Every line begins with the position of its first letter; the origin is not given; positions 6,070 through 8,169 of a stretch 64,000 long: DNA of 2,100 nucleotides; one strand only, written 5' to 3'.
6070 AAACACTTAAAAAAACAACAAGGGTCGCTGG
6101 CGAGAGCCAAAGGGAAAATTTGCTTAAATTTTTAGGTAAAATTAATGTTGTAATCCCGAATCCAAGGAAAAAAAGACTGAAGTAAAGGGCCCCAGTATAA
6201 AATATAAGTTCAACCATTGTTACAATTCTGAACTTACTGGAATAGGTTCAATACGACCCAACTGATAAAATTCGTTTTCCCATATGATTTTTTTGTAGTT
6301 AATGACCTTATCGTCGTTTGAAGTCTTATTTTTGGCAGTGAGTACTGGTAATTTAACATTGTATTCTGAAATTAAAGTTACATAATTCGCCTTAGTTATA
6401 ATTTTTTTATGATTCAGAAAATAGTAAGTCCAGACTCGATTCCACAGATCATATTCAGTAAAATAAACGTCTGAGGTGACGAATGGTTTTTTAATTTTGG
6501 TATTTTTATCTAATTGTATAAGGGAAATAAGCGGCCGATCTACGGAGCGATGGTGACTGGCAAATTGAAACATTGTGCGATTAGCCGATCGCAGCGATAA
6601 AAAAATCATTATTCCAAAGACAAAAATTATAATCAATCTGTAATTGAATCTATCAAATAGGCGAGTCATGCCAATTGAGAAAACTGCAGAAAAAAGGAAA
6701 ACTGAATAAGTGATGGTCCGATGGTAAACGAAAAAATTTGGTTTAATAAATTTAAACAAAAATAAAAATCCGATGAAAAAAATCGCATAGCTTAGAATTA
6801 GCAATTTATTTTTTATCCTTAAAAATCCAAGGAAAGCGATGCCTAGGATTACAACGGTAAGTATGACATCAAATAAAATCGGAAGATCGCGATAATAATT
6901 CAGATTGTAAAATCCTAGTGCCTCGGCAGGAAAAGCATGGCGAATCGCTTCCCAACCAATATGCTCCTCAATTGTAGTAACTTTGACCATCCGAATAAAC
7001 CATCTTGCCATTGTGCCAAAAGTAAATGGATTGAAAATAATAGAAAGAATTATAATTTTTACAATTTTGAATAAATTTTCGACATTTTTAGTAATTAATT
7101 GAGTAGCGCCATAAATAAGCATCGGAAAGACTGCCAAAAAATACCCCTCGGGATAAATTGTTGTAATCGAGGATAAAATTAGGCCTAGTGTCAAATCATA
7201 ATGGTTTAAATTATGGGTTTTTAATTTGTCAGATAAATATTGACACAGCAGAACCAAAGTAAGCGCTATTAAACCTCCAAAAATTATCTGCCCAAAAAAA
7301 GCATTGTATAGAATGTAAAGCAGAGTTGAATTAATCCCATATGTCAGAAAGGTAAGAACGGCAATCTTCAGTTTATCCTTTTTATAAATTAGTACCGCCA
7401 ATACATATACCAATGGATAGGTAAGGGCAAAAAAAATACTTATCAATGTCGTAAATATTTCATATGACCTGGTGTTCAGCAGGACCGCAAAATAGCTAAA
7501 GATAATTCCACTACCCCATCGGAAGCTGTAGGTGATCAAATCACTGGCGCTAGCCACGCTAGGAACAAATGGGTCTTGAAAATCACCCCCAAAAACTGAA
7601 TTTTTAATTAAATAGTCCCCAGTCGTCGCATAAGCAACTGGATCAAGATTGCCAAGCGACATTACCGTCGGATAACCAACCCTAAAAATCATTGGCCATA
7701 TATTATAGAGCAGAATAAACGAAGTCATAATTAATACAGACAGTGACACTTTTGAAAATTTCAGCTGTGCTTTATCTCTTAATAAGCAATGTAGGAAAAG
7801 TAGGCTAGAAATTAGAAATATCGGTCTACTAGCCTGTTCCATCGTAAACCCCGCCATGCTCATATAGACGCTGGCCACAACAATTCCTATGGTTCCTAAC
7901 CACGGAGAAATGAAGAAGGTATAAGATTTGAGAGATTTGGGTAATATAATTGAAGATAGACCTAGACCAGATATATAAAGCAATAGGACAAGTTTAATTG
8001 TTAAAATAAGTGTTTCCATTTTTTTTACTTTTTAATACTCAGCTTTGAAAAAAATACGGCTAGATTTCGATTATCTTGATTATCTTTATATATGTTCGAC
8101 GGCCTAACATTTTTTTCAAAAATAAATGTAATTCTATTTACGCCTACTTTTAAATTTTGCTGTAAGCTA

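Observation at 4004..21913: Seven tandem giant polytopic membrane proteins from two interleaved paralog families: a candidate multi-enzyme extracytoplasmic glycosylation array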

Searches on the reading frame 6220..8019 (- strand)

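Call 4: search_protein_families(library=pfam, proteins=[window:6220-8019:-], max_evalue=1)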
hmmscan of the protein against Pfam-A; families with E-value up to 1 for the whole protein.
window:6220-8019:- (599 aa): 1 family
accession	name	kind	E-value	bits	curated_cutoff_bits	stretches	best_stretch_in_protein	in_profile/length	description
PF05365.17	UCR_UQCRX_QCR9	-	0.66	10.4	27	1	430-459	12-41/53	Ubiquinol-cytochrome C reductase, UQCRX/QCR9 like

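Call 5: search_protein_families(library=ncbifam, proteins=[window:6220-8019:-], max_evalue=1)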
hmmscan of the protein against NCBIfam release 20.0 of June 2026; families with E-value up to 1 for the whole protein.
window:6220-8019:- (599 aa): 0 families
